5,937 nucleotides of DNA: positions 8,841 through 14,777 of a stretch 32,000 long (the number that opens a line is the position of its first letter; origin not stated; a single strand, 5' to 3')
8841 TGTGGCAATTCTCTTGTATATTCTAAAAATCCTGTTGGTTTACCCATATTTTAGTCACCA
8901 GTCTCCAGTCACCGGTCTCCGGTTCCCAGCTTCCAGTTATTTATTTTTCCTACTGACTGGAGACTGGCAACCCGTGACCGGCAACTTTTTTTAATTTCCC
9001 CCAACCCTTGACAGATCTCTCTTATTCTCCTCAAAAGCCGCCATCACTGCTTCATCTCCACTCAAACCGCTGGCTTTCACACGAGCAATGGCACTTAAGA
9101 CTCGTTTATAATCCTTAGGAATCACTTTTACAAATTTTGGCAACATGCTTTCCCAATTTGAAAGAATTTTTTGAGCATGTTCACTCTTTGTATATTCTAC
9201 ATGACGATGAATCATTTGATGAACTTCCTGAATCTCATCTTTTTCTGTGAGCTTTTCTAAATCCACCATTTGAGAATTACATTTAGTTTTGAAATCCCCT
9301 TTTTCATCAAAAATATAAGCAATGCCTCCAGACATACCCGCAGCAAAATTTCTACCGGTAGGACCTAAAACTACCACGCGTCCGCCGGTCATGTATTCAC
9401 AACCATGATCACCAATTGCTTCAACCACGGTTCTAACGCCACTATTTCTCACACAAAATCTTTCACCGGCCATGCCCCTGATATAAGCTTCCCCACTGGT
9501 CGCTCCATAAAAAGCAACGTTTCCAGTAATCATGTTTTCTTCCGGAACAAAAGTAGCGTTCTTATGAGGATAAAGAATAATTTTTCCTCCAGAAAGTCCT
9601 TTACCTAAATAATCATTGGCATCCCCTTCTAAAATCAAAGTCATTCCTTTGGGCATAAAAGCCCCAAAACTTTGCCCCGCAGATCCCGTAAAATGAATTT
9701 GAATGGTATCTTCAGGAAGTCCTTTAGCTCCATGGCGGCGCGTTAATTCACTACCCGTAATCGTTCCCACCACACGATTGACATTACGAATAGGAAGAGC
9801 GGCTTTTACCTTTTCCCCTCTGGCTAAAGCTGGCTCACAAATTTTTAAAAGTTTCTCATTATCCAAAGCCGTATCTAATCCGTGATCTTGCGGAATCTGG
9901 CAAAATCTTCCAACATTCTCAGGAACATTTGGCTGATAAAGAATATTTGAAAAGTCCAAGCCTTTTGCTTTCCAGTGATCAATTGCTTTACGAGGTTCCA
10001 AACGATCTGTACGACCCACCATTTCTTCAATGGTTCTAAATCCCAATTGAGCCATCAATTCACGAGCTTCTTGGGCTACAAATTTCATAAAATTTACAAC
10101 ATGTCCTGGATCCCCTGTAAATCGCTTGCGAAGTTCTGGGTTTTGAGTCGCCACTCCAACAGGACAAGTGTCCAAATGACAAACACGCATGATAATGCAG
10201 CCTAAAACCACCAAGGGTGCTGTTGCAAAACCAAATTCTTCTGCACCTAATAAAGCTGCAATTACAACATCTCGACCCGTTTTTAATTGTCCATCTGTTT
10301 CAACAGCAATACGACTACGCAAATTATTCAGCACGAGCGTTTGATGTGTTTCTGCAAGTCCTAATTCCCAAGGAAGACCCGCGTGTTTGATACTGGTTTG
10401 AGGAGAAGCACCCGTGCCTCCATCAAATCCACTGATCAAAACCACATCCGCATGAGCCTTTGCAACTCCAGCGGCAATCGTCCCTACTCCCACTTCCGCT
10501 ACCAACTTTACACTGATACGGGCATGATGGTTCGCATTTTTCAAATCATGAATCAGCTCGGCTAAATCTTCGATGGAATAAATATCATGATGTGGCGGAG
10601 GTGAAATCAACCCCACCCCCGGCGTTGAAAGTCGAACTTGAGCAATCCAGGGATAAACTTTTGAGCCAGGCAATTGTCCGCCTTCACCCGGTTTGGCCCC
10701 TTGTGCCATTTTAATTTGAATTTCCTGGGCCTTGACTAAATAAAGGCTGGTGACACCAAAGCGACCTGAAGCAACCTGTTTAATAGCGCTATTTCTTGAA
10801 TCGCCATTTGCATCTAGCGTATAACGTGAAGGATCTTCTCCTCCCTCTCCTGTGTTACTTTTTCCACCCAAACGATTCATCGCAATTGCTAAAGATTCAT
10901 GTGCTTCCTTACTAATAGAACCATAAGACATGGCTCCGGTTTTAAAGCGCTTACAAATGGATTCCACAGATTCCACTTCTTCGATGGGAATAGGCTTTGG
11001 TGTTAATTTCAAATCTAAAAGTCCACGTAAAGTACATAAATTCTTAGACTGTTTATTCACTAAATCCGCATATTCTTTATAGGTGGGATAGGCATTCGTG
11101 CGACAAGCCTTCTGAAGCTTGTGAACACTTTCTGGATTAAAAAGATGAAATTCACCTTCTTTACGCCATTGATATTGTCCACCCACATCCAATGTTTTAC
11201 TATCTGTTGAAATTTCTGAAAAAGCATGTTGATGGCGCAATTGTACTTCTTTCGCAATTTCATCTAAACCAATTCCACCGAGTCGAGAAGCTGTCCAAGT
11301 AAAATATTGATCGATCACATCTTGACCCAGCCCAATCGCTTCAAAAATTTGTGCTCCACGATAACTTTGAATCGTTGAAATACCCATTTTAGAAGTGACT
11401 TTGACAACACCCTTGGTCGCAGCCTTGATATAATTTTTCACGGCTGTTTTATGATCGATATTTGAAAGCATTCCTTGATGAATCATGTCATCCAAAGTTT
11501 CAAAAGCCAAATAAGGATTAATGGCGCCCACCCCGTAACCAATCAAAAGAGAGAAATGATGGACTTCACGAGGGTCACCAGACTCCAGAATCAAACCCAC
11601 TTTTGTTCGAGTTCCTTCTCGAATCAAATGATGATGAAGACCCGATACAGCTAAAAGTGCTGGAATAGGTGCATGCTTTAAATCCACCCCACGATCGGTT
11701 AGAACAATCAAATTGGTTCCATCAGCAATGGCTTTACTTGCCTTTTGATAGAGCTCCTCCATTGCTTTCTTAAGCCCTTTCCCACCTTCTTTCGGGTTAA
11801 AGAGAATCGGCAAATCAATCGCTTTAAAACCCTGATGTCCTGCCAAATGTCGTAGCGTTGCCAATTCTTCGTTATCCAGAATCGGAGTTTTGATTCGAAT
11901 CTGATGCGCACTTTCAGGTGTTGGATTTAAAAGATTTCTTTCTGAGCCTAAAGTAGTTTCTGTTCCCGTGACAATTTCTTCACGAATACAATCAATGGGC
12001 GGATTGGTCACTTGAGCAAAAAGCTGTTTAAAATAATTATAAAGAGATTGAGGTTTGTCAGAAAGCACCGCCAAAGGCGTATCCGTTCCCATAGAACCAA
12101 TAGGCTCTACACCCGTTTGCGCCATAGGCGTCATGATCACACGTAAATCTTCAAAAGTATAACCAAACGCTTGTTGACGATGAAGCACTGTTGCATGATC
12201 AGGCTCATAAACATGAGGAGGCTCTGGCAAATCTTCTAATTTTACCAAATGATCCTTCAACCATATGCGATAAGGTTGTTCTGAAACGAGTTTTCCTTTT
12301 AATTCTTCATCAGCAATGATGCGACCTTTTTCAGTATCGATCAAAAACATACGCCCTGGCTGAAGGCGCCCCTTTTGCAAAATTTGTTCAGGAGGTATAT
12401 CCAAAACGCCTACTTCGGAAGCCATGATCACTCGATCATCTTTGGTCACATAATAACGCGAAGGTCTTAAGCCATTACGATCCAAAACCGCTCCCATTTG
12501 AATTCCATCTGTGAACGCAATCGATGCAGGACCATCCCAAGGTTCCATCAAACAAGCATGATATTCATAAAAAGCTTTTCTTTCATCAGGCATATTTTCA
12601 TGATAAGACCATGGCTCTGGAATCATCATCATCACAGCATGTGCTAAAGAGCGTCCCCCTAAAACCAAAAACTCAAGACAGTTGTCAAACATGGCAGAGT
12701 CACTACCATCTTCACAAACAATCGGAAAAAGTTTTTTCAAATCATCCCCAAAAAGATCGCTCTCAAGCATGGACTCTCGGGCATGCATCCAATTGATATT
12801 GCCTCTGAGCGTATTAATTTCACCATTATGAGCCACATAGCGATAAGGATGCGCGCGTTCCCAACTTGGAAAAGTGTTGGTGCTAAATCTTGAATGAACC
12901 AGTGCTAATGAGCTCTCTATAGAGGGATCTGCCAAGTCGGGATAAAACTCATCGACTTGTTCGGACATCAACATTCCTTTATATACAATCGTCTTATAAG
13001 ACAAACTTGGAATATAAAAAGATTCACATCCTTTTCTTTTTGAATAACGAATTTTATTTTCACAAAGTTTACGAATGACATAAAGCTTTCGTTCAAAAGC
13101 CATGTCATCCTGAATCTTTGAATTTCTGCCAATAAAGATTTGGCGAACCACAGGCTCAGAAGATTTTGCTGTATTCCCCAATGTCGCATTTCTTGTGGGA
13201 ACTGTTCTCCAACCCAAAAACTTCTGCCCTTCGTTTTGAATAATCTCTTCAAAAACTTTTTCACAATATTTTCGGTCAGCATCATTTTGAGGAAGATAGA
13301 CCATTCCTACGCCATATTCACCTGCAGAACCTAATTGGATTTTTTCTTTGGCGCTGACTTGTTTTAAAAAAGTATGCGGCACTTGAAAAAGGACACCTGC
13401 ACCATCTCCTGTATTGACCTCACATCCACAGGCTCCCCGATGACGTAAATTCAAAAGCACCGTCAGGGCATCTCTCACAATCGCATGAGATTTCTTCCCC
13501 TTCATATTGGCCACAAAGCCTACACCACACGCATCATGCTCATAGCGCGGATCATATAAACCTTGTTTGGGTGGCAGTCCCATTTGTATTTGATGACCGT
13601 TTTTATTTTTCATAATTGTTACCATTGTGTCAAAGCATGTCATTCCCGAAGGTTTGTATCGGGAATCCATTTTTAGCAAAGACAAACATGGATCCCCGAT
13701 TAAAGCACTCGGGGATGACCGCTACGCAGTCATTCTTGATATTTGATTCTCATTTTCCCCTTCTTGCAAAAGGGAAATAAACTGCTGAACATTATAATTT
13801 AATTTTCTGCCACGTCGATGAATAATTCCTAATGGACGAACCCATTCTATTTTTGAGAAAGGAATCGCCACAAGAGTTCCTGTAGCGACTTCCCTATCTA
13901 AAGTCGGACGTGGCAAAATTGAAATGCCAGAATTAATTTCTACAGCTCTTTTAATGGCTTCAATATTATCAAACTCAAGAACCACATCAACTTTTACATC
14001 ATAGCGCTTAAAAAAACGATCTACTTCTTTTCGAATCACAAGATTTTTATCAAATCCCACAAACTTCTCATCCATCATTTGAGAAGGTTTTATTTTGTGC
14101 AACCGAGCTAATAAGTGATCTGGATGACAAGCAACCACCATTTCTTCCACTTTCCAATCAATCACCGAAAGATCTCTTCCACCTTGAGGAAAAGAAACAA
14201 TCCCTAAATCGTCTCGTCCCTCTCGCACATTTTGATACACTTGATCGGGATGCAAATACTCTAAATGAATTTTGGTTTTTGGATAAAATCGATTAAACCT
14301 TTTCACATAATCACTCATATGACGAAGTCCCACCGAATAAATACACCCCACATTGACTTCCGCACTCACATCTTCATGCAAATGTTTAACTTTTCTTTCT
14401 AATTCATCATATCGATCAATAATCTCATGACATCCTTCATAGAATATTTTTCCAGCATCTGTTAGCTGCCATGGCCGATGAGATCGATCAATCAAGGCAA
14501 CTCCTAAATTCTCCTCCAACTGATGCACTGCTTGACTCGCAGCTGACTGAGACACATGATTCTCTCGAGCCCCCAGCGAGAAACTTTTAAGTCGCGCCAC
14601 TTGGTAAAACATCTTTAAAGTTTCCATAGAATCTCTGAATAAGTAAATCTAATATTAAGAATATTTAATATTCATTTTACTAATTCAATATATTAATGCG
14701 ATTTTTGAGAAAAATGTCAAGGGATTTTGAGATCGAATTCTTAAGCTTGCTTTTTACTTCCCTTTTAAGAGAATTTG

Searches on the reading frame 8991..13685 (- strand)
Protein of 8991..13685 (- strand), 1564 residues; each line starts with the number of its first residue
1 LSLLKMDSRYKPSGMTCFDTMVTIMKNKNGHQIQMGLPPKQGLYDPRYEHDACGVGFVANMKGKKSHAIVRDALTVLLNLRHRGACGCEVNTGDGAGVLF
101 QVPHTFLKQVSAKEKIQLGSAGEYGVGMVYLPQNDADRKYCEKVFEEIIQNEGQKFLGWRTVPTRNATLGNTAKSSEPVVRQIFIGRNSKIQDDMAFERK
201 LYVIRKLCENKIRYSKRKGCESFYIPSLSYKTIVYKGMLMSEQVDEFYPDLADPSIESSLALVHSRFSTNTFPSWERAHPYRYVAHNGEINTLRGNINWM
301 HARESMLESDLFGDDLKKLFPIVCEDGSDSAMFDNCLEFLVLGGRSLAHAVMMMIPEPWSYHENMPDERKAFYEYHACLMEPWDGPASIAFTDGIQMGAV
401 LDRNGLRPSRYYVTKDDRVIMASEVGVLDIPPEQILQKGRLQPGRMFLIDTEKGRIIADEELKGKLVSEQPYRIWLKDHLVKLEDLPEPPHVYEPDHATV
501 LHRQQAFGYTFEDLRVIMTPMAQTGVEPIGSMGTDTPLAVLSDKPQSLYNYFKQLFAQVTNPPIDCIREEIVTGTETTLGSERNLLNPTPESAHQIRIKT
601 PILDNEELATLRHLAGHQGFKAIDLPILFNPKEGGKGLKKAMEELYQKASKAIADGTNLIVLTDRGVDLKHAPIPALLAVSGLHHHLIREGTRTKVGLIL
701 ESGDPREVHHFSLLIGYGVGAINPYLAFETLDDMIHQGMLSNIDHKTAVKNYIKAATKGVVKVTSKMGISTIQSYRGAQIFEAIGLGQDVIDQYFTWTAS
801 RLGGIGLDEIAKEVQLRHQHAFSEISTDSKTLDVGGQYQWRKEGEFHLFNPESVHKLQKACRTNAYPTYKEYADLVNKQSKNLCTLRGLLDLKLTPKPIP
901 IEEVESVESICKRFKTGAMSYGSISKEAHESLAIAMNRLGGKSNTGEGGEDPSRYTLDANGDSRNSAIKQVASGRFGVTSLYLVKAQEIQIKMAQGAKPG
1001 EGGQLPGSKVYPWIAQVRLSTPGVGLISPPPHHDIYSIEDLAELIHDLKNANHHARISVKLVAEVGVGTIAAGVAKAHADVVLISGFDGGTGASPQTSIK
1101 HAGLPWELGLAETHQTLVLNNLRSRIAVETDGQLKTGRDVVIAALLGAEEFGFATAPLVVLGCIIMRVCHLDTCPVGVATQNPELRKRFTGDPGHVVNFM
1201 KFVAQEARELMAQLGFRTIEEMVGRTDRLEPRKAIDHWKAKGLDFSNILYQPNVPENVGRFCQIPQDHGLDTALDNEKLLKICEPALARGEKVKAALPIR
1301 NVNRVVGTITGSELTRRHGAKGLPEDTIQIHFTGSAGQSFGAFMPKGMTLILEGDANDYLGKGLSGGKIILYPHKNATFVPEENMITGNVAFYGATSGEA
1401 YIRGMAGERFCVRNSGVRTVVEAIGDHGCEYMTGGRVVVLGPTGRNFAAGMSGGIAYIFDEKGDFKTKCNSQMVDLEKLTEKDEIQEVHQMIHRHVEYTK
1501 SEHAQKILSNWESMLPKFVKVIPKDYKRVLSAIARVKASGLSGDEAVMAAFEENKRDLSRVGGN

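Call 7: search_protein_families(library=pfam, proteins=[window:8991-13685:-], max_evalue=0.01)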
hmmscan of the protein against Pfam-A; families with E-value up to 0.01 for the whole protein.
window:8991-13685:- (1564 aa): 4 families
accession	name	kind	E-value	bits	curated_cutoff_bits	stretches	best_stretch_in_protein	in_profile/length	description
PF00310.26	GATase_2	-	5.9e-194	645.1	19.9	1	53-475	1-420/420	Glutamine amidotransferases class-II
PF01645.23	Glu_synthase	-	2.3e-155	517.8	20.4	1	849-1216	3-368/369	Conserved region in glutamate synthase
PF04898.20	Glu_syn_central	-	2.6e-119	398.2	22.8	1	503-786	2-276/277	Glutamate synthase central domain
PF01493.24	GXGXG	-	1.5e-87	292.5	32.5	1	1298-1485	2-189/190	GXGXG motif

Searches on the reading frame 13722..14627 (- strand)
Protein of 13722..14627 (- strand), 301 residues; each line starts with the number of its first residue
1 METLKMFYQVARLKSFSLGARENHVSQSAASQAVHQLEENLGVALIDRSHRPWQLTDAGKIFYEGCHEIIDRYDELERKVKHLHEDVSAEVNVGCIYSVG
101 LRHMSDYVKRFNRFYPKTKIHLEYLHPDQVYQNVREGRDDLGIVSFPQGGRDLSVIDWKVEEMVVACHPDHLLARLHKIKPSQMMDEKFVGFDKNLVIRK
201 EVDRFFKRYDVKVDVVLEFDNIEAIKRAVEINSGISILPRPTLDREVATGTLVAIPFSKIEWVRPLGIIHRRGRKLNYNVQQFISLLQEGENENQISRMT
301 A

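Call 7: search_protein_families(library=pfam, proteins=[window:13722-14627:-], max_evalue=0.01)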
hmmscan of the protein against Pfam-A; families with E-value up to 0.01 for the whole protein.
window:13722-14627:- (301 aa): 2 families
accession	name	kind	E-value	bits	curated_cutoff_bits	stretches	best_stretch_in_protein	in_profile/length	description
PF03466.25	LysR_substrate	-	1.4e-42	145.9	28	1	86-289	3-206/209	LysR substrate binding domain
PF00126.33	HTH_1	-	1.4e-18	67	26.6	1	2-60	2-60/60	Bacterial regulatory helix-turn-helix protein, lysR family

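Call 59: list_cluster_members(proteins=[P0001, window:13722-14627:-, window:15419-16087:-])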
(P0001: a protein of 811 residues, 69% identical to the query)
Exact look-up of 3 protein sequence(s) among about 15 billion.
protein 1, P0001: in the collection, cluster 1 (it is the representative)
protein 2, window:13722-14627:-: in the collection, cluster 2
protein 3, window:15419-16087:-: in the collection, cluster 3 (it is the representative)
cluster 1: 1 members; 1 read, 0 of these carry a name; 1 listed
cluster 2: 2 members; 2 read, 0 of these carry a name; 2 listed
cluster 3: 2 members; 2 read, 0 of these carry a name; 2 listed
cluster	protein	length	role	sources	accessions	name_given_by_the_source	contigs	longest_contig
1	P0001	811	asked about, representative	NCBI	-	-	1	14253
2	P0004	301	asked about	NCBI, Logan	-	-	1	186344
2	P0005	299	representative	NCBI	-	-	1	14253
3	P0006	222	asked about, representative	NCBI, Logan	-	-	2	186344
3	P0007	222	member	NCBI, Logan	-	-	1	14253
